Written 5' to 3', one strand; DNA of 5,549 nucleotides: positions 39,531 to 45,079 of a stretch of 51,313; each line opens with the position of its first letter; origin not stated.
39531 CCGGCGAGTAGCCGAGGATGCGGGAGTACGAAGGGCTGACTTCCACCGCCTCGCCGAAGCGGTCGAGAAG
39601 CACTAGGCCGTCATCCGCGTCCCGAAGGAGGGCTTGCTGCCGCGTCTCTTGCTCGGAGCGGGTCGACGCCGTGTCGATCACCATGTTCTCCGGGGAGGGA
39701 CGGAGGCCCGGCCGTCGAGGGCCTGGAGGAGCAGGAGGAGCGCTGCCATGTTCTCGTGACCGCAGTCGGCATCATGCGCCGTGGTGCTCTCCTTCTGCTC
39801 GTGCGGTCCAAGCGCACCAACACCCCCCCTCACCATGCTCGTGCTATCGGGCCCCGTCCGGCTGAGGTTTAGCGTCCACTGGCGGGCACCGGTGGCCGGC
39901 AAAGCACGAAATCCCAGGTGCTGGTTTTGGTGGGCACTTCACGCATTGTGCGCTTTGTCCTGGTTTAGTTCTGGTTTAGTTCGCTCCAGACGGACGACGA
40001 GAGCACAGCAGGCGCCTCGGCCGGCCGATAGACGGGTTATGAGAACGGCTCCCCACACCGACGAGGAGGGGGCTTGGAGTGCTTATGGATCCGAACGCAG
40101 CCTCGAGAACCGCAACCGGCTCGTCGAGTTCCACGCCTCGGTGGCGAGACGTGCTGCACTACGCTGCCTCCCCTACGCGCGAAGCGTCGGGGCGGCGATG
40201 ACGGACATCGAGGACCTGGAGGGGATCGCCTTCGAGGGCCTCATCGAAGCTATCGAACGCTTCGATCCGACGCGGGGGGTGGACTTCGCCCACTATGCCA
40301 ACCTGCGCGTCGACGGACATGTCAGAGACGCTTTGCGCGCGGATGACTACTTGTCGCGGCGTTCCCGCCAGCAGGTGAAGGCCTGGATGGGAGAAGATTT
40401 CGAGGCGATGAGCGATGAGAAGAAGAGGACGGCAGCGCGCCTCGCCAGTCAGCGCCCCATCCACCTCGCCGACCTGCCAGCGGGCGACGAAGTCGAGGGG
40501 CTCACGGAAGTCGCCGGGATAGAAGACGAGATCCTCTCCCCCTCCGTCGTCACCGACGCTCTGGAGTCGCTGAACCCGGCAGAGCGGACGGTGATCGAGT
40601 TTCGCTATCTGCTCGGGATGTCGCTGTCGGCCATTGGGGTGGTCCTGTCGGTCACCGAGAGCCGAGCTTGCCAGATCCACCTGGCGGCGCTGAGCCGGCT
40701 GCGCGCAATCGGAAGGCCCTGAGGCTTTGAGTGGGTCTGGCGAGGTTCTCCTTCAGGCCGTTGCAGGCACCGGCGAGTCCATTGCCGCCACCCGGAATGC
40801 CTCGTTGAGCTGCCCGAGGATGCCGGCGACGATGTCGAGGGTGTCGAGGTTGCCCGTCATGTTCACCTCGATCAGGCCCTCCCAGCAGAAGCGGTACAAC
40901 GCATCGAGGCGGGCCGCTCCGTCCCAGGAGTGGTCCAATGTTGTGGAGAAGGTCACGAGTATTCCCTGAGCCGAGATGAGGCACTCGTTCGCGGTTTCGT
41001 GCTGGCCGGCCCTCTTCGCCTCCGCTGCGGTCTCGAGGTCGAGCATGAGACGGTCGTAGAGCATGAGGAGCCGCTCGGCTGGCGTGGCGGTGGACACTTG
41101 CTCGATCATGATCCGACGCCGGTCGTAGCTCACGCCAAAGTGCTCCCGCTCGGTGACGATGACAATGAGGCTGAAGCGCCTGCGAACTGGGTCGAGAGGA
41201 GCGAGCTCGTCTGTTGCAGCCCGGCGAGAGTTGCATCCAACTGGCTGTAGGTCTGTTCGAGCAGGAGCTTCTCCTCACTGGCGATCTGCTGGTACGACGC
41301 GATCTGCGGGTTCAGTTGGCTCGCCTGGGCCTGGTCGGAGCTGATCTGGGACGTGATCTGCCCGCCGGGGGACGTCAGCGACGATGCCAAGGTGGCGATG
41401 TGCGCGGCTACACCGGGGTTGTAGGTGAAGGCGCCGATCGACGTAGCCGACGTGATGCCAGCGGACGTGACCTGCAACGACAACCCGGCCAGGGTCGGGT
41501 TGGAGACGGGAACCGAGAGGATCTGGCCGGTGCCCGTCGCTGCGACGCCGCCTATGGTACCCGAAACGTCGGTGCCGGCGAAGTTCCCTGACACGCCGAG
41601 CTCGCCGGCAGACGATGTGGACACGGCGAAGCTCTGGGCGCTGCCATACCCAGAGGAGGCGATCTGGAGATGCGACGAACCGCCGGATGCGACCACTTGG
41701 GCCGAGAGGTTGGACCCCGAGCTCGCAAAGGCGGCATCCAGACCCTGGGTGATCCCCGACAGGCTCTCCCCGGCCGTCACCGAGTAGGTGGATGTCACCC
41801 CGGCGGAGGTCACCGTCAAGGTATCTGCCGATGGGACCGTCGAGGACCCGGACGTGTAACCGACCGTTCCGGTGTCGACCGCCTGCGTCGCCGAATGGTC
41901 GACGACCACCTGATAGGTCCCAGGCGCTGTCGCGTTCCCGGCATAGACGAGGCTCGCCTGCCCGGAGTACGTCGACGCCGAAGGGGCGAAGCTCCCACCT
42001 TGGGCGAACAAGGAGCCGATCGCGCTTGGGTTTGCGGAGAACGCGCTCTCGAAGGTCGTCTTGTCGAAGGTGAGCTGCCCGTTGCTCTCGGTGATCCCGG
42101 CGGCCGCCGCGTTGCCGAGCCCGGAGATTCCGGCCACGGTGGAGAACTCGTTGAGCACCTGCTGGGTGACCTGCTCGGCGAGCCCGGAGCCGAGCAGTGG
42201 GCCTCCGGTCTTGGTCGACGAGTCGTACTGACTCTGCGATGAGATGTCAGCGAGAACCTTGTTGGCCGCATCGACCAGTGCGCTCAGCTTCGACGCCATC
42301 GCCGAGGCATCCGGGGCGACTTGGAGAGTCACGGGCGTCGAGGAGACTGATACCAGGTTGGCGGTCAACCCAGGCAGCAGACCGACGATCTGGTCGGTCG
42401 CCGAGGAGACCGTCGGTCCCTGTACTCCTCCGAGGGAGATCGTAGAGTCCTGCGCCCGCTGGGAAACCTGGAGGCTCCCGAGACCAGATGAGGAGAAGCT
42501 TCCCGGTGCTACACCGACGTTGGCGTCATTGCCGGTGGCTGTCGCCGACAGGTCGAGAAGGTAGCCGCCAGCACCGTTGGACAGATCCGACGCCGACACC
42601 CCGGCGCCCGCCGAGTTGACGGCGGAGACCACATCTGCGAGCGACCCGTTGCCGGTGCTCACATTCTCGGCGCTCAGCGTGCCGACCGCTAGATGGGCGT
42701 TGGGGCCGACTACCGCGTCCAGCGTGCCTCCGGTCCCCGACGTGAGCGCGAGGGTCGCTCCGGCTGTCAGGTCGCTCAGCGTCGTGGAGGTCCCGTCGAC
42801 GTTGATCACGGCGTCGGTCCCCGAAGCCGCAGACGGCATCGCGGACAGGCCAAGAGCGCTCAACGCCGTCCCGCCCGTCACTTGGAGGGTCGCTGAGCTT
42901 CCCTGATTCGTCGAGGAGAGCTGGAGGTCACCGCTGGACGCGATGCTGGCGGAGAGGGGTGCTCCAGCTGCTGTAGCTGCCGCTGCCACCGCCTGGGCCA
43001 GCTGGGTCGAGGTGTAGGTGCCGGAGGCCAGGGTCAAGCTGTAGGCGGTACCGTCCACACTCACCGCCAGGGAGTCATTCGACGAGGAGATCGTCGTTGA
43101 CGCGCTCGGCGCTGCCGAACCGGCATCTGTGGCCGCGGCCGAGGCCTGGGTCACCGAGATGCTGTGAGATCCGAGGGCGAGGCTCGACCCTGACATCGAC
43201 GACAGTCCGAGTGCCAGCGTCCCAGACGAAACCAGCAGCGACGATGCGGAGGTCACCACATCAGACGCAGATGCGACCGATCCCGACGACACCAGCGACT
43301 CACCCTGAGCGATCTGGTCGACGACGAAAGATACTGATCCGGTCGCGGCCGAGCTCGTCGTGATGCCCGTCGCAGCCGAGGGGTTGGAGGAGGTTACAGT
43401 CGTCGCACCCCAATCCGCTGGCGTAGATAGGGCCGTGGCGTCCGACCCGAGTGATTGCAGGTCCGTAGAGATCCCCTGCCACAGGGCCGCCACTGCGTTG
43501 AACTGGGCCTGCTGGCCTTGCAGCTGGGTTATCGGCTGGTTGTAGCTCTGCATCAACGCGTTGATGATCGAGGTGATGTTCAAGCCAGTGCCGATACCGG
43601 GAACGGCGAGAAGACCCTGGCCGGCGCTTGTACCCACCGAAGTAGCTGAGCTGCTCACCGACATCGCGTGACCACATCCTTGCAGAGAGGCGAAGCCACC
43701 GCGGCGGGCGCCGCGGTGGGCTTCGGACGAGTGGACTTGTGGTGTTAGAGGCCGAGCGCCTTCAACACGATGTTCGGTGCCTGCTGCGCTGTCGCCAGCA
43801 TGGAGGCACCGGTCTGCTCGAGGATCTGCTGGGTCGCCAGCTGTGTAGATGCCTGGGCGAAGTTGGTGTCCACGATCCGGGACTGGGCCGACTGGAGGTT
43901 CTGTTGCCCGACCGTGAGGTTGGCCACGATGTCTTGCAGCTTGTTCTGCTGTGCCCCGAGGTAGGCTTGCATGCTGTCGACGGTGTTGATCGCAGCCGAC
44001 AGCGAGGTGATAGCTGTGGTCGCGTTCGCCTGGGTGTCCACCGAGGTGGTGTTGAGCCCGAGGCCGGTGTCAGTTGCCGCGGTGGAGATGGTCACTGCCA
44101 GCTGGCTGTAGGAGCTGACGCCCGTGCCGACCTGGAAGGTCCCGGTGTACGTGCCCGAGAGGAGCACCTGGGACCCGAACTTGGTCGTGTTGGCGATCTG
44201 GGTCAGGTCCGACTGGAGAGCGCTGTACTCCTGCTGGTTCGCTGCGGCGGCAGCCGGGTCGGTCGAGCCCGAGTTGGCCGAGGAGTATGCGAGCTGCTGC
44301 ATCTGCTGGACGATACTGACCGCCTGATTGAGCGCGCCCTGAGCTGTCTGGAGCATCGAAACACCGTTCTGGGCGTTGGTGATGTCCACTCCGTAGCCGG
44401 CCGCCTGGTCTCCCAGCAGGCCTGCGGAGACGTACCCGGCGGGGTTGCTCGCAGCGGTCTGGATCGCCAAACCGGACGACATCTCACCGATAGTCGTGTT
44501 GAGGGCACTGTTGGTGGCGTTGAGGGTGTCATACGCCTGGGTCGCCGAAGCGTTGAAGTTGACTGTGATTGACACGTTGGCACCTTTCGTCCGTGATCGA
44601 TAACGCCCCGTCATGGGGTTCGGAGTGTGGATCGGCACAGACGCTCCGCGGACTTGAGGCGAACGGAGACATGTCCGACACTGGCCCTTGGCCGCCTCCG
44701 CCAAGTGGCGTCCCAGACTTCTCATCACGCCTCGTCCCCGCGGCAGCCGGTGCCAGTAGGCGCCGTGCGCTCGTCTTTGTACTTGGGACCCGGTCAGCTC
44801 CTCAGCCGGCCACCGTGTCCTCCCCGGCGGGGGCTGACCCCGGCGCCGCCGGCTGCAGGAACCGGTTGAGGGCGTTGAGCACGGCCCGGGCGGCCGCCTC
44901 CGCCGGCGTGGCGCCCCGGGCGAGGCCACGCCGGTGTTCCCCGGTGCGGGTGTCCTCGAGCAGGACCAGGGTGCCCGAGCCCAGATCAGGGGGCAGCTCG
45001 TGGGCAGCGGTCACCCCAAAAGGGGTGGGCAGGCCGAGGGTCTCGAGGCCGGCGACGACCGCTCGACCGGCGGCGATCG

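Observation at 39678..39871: Second copy of the leader element: a leaderless 52-codon ORF ending 4 nt inside the c-di-GMP phosphodiesterase gene (copy B)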

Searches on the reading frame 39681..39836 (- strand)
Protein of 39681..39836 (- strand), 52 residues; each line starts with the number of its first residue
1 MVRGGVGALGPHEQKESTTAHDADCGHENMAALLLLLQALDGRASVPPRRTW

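Call 30: find_homologous_proteins(query=A1, max_evalue=10)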
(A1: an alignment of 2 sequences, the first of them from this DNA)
Query A1 (2 sequences) (52 aa, profile of the alignment): 2 proteins with E <= 10 among 11 candidates.
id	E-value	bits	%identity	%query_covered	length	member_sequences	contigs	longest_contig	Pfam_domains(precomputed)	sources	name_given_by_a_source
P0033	4.0e-30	121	100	100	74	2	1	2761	-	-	-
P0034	1.6e-13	68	59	56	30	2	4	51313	-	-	-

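Call 33: find_related_loci(query=A1, collection=metagenome_contigs, flank=5000)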
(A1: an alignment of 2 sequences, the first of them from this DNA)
Query A1 (52 aa) in metagenome_contigs; peptide patterns used: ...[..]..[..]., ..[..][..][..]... (x = any residue, [..] = any of these).
334 stretches matched a pattern, but none encodes a relative of the query by tblastn (E <= 1e-3).

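Call 88: search_protein_representatives(protein=window:39681-39836:-)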
Query: 52 residues. Proteins with E-value up to 0.001 (for the whole library): 3; up to 1e-10: 1; up to 1e-30: 0. The best 3 are listed.
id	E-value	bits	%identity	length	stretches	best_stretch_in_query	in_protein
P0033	9.7e-28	109.8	100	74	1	1-52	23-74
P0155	6.3e-05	38.8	36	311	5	3-50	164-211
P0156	1.2e-04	37.9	54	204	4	3-22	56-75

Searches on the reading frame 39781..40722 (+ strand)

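Call 13: search_protein_families(library=pfam, proteins=[window:39781-40722:+], max_evalue=0.01)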
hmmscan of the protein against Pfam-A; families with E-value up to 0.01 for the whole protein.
window:39781-40722:+ (313 aa): 3 families
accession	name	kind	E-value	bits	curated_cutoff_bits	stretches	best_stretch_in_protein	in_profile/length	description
PF04545.22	Sigma70_r4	-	8.8e-12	44.8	24.1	1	260-309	1-50/50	Sigma-70, region 4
PF04542.20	Sigma70_r2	-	1.6e-08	34.6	24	1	132-187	12-67/71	Sigma-70 region 2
PF08281.18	Sigma70_r4_2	-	1e-05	25.5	25.7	1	258-294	5-41/54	Sigma-70, region 4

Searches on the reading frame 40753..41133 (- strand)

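Call 13: search_protein_families(library=pfam, proteins=[window:40753-41133:-], max_evalue=0.01)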
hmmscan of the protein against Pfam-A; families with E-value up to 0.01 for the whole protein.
window:40753-41133:- (126 aa): 1 family
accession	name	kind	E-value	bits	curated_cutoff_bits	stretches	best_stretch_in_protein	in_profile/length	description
PF02561.19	FliS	-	1.2e-21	77.6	26.7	1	11-115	7-113/115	Flagellar protein FliS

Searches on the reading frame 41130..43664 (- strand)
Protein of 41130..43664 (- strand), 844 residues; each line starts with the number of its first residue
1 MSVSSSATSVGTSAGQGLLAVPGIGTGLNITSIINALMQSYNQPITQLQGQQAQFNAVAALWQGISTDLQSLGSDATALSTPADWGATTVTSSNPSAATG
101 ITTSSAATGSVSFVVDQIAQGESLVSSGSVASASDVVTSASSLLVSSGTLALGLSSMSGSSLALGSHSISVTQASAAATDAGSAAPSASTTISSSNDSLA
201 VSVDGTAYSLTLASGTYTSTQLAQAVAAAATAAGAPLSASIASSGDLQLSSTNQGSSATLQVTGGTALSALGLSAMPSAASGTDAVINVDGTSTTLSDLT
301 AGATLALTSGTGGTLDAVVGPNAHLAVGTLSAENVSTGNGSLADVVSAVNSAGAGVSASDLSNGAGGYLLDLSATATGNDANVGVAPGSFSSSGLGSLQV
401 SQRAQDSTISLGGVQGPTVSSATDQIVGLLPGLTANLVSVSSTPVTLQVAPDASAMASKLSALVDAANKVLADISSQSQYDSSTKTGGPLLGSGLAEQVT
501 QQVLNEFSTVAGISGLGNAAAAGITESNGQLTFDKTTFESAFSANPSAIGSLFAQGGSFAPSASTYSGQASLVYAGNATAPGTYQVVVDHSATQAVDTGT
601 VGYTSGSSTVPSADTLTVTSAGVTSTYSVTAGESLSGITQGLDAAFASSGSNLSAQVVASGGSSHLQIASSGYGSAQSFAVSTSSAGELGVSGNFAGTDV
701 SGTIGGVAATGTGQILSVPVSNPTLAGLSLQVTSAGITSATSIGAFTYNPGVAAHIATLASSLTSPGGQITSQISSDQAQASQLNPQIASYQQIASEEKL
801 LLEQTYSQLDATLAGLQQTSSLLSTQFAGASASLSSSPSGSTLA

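Call 13: search_protein_families(library=pfam, proteins=[window:41130-43664:-], max_evalue=0.01)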
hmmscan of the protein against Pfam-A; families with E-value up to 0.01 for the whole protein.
window:41130-43664:- (844 aa): 2 families
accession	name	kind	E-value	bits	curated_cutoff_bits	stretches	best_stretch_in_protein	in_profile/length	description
PF07195.17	FliD_C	-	3.9e-23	82.5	25.4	1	404-817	1-235/236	Flagellar hook-associated protein 2 C-terminus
PF02465.23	FliD_N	-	5.5e-18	65.8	24.8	1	26-121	1-96/97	Flagellar hook-associated protein 2 N-terminus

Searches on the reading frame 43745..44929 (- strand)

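Call 40: search_protein_families(library=pfam, proteins=[window:43745-44929:-], max_evalue=0.01)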
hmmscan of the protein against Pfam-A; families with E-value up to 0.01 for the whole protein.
window:43745-44929:- (394 aa): 2 families
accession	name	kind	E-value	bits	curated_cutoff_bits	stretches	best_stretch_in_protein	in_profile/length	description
PF00669.25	Flagellin_N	-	1.2e-23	84.1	26.6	1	123-262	1-139/139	Bacterial flagellin N-terminal helical region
PF00700.27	Flagellin_C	-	2e-15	57.3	23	1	309-390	3-84/86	Bacterial flagellin C-terminal helical region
